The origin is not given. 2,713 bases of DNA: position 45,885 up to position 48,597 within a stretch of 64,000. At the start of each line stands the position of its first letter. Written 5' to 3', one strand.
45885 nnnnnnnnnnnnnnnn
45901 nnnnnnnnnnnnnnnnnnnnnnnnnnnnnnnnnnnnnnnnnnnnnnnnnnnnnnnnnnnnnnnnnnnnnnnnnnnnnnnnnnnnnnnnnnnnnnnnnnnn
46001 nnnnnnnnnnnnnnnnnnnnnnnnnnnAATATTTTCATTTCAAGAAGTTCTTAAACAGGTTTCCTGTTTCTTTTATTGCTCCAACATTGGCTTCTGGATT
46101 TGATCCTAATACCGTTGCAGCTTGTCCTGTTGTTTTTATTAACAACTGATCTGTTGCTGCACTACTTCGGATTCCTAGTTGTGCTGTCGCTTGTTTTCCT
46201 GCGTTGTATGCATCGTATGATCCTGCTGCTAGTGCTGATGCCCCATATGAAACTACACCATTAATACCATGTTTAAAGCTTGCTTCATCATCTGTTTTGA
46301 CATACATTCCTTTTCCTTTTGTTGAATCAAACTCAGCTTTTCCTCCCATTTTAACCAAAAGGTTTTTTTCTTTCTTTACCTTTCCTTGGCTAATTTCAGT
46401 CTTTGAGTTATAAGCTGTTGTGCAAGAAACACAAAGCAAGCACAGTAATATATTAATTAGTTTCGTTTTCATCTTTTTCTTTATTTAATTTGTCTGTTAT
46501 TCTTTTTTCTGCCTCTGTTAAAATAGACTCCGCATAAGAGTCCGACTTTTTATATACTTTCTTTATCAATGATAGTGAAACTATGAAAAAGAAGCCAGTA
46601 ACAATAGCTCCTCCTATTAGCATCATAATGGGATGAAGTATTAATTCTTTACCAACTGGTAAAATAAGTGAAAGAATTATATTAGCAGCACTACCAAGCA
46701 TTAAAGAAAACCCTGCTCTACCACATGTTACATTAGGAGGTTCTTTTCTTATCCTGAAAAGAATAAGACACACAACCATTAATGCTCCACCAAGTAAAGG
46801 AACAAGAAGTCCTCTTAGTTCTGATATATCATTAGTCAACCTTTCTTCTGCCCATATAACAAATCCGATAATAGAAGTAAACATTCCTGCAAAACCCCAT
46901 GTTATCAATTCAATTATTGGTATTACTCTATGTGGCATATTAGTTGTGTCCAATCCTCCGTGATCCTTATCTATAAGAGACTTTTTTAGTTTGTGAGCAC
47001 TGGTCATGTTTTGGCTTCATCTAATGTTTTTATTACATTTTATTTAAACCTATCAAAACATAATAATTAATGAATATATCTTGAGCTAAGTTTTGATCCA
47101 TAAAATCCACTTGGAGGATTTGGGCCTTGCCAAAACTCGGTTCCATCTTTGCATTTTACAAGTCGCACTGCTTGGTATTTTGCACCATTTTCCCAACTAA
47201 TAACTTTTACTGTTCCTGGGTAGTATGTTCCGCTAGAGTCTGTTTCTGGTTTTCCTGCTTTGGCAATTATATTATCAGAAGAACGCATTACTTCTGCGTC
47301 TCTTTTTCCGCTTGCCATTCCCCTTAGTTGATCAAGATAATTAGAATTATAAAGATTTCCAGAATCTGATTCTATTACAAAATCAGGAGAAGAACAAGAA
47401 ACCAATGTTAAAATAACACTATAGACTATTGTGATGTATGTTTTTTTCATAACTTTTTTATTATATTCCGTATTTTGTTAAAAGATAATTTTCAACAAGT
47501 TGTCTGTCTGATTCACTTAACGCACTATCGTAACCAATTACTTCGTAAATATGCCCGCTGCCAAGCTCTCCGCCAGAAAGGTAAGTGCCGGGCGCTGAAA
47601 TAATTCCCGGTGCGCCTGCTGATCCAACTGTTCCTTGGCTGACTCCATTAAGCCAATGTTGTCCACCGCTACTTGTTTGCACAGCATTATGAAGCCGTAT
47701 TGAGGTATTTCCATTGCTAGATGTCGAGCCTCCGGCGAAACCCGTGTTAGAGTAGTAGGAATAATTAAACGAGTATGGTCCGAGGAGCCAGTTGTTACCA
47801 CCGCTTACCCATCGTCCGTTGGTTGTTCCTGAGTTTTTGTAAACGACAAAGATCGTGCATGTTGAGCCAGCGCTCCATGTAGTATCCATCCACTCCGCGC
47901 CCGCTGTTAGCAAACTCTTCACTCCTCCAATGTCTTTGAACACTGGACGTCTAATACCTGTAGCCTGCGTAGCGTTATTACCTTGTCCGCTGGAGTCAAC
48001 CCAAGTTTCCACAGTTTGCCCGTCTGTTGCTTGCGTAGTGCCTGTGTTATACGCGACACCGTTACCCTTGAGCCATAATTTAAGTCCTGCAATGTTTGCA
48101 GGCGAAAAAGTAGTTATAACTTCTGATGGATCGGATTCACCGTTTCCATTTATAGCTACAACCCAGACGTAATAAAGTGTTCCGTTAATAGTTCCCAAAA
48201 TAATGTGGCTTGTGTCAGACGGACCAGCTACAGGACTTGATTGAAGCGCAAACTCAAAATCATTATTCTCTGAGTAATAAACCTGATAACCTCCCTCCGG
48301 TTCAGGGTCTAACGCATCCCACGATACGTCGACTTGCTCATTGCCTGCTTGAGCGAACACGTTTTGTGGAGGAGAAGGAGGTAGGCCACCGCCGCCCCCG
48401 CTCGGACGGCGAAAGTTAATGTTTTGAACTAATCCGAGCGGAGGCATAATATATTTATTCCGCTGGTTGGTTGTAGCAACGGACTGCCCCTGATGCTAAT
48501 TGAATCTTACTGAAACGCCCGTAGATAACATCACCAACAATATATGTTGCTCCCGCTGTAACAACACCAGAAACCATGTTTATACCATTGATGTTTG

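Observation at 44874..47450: The lysis cassette contains a secreted astacin-like metzincin next to a CHAP peptidase, a four-TM membrane protein and two lipoproteins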

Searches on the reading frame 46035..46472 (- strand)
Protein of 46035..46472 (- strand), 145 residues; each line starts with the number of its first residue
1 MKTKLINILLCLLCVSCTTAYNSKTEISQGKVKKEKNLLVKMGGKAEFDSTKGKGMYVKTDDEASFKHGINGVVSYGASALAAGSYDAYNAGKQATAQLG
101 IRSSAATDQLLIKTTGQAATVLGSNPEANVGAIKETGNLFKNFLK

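Call 3: search_protein_families(library=pfam, proteins=[window:46035-46472:-], max_evalue=0.1)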
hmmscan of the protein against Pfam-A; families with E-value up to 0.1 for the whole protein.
window:46035-46472:- (145 aa): 0 families

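Call 4: search_protein_families(library=phrogs, proteins=[window:46035-46472:-], max_evalue=0.01)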
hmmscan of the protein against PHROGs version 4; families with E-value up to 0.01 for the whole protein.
window:46035-46472:- (145 aa): 0 families
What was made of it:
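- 46035..46472 (-): Lipoprotein 'lipoA', 145 aa: leader ending in ...CVSC, a 'MGGK' motif, an Ala/Thr-rich tail and C-terminal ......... No Pfam or PHROG hit (calls 3, 4).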

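Call 5: search_protein_families(library=ncbifam, proteins=[window:46035-46472:-], max_evalue=0.1)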
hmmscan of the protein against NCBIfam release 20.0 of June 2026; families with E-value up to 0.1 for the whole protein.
window:46035-46472:- (145 aa): 1 family
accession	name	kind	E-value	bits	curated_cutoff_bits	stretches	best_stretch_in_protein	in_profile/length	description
NF033729.0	borfam54_2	equivalog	0.0075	16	30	1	2-38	10-41/226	complement regulator-acquiring protein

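Call 59: find_homologous_proteins(query=window:46035-46472:-, max_evalue=0.01)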
Query window:46035-46472:- (145 aa): 4 proteins with E <= 0.01 among 30 candidates.
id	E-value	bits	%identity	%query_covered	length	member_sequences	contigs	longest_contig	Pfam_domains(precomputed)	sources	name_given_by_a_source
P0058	5.4e-82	290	97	100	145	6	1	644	-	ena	-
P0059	1.8e-76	273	96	98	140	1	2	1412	-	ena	-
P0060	3.4e-59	217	77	97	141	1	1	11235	-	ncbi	-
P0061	5.2e-31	126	51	97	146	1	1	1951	-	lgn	-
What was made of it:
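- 46035..46472 (-): Only 4 close homologues in the word-indexed search (call 59).
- Tried and rejected: lipoA has too few detectable homologues for a useful model (call 59).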

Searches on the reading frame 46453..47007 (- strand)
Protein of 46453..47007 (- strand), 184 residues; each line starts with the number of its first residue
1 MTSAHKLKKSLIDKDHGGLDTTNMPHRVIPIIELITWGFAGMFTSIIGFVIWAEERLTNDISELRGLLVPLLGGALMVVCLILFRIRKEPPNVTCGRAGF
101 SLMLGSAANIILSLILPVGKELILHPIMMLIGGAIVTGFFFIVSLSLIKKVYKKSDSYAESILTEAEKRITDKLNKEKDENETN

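Call 3: search_protein_families(library=pfam, proteins=[window:46453-47007:-], max_evalue=0.1)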
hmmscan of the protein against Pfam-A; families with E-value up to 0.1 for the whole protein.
window:46453-47007:- (184 aa): 3 families
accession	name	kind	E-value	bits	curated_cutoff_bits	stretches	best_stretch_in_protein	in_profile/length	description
PF24838.2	8xMP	-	0.0082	16.4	30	0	106-176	30-97/136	Octameric membrane protein family (8xMP)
PF01034.25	Syndecan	-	0.068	13.6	25.2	0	67-88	16-36/64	Syndecan domain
PF01284.28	MARVEL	-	0.071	13.6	32.8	0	76-153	18-100/135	Membrane-associating domain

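Call 4: search_protein_families(library=phrogs, proteins=[window:46453-47007:-], max_evalue=0.01)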
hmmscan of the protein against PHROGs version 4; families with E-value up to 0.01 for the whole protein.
window:46453-47007:- (184 aa): 0 families
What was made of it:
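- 46453..47007 (-): Four-TM membrane protein with a highly charged C-terminus, holin candidate, 184 aa. No holin family hit (calls 3, 4).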

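Call 5: search_protein_families(library=ncbifam, proteins=[window:46453-47007:-], max_evalue=0.1)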
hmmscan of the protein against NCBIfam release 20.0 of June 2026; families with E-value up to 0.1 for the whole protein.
window:46453-47007:- (184 aa): 2 families
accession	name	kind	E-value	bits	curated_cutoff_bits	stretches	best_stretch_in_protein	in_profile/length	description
NF046000.1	MAG1210_fam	subfamily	0.036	12.7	275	0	14-146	47-125/550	MAG1210 family protein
NF047418.1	teichoic_AuxB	equivalog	0.076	12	300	0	104-173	103-175/345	lipoteichoic acid stability factor AuxB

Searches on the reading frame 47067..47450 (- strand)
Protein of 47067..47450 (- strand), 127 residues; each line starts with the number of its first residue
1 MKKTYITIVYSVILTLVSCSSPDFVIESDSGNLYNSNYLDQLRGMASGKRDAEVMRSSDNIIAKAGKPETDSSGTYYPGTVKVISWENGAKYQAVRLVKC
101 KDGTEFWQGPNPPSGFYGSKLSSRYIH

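Call 3: search_protein_families(library=pfam, proteins=[window:47067-47450:-], max_evalue=0.1)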
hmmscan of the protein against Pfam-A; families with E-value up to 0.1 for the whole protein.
window:47067-47450:- (127 aa): 1 family
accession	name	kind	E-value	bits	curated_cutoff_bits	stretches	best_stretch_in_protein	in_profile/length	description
PF15057.12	DUF4537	-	0.05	14.1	27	1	48-92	49-87/120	Domain of unknown function (DUF4537)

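Call 4: search_protein_families(library=phrogs, proteins=[window:47067-47450:-], max_evalue=0.01)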
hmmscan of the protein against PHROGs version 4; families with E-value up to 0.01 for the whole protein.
window:47067-47450:- (127 aa): 0 families

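Call 5: search_protein_families(library=ncbifam, proteins=[window:47067-47450:-], max_evalue=0.1)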
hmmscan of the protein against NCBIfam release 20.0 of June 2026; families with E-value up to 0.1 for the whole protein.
window:47067-47450:- (127 aa): 2 families
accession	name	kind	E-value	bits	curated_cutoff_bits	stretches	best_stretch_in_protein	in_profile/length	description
NF002824.0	PRK02998.1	subfamily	0.0039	16.6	360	1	5-45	7-48/283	peptidylprolyl isomerase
NF033216.1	lipo_YgdI_YgdR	subfamily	0.034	14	42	0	3-31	3-30/71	YgdI/YgdR family lipoprotein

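Call 69: find_homologous_proteins(query=window:47067-47450:-, max_evalue=0.01)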
Query window:47067-47450:- (127 aa): 23 proteins with E <= 0.01 among 24 candidates.
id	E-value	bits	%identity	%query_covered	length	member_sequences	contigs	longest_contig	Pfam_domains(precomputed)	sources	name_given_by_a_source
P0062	1.5e-77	275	97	100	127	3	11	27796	-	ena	-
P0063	1.1e-51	192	72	91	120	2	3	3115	-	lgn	-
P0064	1.4e-50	188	68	100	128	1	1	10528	-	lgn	-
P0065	9.5e-49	182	71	91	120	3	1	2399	-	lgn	-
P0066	4.7e-44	167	66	87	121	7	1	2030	-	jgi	jgi:hypothetical protein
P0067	1.1e-43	166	65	87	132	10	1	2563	-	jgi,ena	jgi:hypothetical protein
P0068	1.1e-43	166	65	98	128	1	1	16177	-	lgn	-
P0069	2.5e-36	142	58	98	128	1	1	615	-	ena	-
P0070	2.6e-35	139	54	100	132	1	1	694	-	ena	-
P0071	4.0e-35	138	53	100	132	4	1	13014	-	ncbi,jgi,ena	-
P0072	7.4e-35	137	54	100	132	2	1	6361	-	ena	-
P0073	1.8e-33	133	54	100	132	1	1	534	-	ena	-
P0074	6.8e-32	128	52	100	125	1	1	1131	-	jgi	jgi:hypothetical protein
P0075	5.1e-31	125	54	98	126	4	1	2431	-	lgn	-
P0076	5.2e-31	125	58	87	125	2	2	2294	-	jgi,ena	-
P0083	4.4e-27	112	55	87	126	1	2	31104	-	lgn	-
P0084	9.7e-26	108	50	95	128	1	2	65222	-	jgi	jgi:hypothetical protein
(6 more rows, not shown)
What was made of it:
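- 47067..47450 (-): Lipoprotein 'lipoB', 127 aa (leader ending in ...LVSC), a globular alpha/beta protein. 23 homologues (call 69).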

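Call 71: find_encoding_contigs(protein=P0084, flank=7000, max_places=1)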
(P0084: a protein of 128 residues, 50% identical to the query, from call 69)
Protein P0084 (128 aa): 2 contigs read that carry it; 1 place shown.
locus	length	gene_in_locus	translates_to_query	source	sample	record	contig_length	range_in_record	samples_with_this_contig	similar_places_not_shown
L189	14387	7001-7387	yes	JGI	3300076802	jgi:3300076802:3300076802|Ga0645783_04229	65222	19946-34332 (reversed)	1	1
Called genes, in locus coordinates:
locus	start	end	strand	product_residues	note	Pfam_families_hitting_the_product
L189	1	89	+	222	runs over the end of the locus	-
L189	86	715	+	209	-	-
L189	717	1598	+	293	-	PF23140:Gp80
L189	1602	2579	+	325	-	-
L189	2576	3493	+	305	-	-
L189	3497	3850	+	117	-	-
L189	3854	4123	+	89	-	-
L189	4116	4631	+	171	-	-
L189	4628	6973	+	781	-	-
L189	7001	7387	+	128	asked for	-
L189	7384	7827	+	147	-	-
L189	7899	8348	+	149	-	-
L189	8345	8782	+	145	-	-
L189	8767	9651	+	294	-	PF01471:PG_binding_1 (faint), PF05257:CHAP (faint)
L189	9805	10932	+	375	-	-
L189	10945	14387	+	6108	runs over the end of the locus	PF18823:InPase, PF28554:DUF8437, PF28555:Helicase_dom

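Call 72: find_encoding_contigs(protein=P0083, flank=7000, max_places=1)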
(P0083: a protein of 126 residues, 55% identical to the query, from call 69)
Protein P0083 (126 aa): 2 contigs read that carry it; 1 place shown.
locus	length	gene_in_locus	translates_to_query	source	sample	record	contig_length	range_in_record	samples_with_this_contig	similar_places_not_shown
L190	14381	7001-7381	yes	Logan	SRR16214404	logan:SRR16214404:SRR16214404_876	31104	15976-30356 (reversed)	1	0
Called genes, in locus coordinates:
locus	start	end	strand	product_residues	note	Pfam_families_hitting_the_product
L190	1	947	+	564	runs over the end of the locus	?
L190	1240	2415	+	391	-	-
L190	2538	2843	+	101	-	-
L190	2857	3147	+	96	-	-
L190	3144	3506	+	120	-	-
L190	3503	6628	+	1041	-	PF19264:DUF5907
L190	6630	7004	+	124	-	-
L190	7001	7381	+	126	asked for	-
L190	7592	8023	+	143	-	-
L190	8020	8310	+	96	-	-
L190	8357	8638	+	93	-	-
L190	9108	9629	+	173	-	-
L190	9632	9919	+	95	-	-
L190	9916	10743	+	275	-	-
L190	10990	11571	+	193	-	PF13539:Peptidase_M15_4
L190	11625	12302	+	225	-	-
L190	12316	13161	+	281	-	-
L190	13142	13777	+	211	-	-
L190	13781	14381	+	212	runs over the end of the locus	-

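Call 76: predict_structure(alignment_id=A2)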
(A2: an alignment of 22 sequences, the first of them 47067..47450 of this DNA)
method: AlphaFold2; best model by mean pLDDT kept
length: 127 residues; sequences in the alignment: 22
mean_pLDDT: 80.4   pTM: 0.58
mean pLDDT of the five models: 80.4, 79.9, 79.4, 79.3, 79.1
residues with pLDDT >= 90: 50; 70-90: 38; 50-70: 37; < 50: 2
segments of 3 or more residues with pLDDT < 50: none
pLDDT, mean of each block of 10 residues (from residue 1): 61 60 72 71 59 90 96 93 91 95 92 75 94
secondary structure, 60 per line:
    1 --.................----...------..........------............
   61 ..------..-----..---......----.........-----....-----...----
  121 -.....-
elements in order: H3-19 E24-26 E33-35 H36-42 H49-62 E81-86 E91-99 E105-108 E122-126

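Call 80: fold_search(model_id=the predicted structure, library=pdb)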
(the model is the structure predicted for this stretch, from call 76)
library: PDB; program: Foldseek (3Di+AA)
matches with E <= 10: 457; with E <= 0.001: 0
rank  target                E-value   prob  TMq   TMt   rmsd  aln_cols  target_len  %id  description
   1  9n6e_I                4.9e-02  0.28  0.19  0.17  16.8       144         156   10  L9-targeting immunogen bound to three copies of L9 Fab (released 2025-12-10)
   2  5v6c_C                4.6e-01  0.14  0.18  0.18   5.9        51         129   18  Crystal Structure of the Second beta-Prism Domain of RbmC from V. cholerae (released 2018-01-24)
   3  9dqv_F                4.9e-01  0.25  0.19  0.16   6.6        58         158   16  Structure of western equine encephalitis virus CBA87 VLP in complex with human PCDH10 EC1 (released 2025-03-26)
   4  8xcg_Z                4.9e-01  0.23  0.22  0.06  10.2        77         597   14  Tail tip complex of bacteriophage lambda in the open state (released 2024-05-01)
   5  8ruo                  4.9e-01  0.13  0.21  0.14  12.9       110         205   15  D44E mutant crystal structure of LpMIP (released 2025-02-12)
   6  9l1n_C                5.5e-01  0.21  0.18  0.16   6.7        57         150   19  Structure of Western equine encephalitis virus 71V1658 strain VLP in complex with human PCDH10 EC1 (released 2025-06-04)
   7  8xcg_J                6.1e-01  0.23  0.22  0.06   9.1        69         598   13  Tail tip complex of bacteriophage lambda in the open state (released 2024-05-01)
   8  5v6f_A                7.3e-01  0.12  0.18  0.17   5.9        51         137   18  Crystal Structure of the Second beta-Prism Domain of RbmC from V. cholerae bound to Mannotriose (released 2018-01-17)
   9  1fd9                  7.3e-01  0.08  0.18  0.13  15.6       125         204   14  CRYSTAL STRUCTURE OF THE MACROPHAGE INFECTIVITY POTENTIATOR PROTEIN (MIP) A MAJOR VIRULENCE FACTOR FROM LEGIONELLA PNEUM (released 2001-07-25)
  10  9occ_E                8.2e-01  0.15  0.20  0.05   9.3        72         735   15  Sf11 bacteriophage tail (released 2025-11-12)
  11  6w3h_D                8.2e-01  0.13  0.21  0.19   9.5        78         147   12  Brain delivery of therapeutic proteins using an Fc fragment blood-brain barrier transport vehicle in mice and monkeys (released 2020-06-10)
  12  8r39                  8.2e-01  0.08  0.21  0.14  15.3       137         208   12  Full-length LpMIP mutant Y16F (released 2024-11-20)
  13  8bjd                  8.6e-01  0.08  0.19  0.13  13.7       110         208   14  Full length structure of LpMIP with bound inhibitor JK095 (released 2023-09-06)
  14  5vhi_F                9.7e-01  0.08  0.17  0.07  11.7        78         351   10  Conformational Landscape of the p28-Bound Human Proteasome Regulatory Particle (released 2017-08-23)
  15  2vrw_B                9.7e-01  0.08  0.16  0.06  13.9        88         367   16  Critical structural role for the PH and C1 domains of the Vav1 exchange factor (released 2008-06-17)
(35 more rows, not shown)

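Call 87: find_encoding_contigs(protein=P0068, flank=7000, max_places=1)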
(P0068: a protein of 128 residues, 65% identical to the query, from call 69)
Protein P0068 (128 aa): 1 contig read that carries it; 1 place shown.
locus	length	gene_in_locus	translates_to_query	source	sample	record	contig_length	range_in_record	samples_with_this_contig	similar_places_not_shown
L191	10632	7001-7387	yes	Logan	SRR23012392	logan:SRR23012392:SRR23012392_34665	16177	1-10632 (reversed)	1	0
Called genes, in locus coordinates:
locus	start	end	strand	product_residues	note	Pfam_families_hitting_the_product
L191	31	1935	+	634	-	-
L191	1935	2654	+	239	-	-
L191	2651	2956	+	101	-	-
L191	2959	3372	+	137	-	-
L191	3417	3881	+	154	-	-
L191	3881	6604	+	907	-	-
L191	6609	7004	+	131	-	-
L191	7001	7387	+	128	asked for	-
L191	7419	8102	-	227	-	-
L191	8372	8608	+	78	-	-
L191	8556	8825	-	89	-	-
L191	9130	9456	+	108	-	-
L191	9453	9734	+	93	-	-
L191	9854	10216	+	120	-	-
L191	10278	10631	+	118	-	?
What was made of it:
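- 47067..47450 (-): Homologues follow large tail-fibre-like genes in L189, L190 and L191, with or without lysis genes (calls 71, 72, 87).
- It is exported, and it lies in a region that also holds a tail-fibre-linked lipoprotein, lipoB, which could itself block a receptor (calls 71, 72, 87).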

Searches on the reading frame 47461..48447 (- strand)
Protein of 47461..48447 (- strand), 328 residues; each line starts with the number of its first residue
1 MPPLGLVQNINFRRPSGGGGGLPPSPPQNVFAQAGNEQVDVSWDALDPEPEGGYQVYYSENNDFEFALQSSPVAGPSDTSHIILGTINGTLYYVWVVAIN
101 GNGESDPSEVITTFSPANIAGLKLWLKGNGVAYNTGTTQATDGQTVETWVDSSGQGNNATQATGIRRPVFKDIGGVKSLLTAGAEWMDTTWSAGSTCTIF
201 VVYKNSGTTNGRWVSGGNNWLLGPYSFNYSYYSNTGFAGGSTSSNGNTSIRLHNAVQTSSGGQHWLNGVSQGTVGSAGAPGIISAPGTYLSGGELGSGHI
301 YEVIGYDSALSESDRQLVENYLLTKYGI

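Call 3: search_protein_families(library=pfam, proteins=[window:47461-48447:-], max_evalue=0.1)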
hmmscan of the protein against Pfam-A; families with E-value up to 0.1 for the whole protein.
window:47461-48447:- (328 aa): 2 families
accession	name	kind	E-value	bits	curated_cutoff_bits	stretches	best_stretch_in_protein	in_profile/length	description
PF00041.27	fn3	-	4.1e-10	40.2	25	1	25-113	1-83/84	Fibronectin type III domain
PF05131.20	Pep3_Vps18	-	0.071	12.5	23.1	1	77-159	116-197/353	Pep3/Vps18/deep orange beta-propeller domain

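Call 4: search_protein_families(library=phrogs, proteins=[window:47461-48447:-], max_evalue=0.01)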
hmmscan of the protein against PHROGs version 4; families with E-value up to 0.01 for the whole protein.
window:47461-48447:- (328 aa): 3 families
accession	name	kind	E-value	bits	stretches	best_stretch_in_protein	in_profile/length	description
phrog_10356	-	head and packaging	8.4e-11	41.7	1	100-328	366-624/852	virion structural protein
phrog_7440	-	tail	3.7e-05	23.9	1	24-116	252-335/354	major tail protein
phrog_11772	-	unknown function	5.7e-05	23.8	0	298-328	214-244/246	-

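Call 5: search_protein_families(library=ncbifam, proteins=[window:47461-48447:-], max_evalue=0.1)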
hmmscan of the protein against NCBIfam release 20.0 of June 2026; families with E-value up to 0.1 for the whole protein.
window:47461-48447:- (328 aa): 0 families
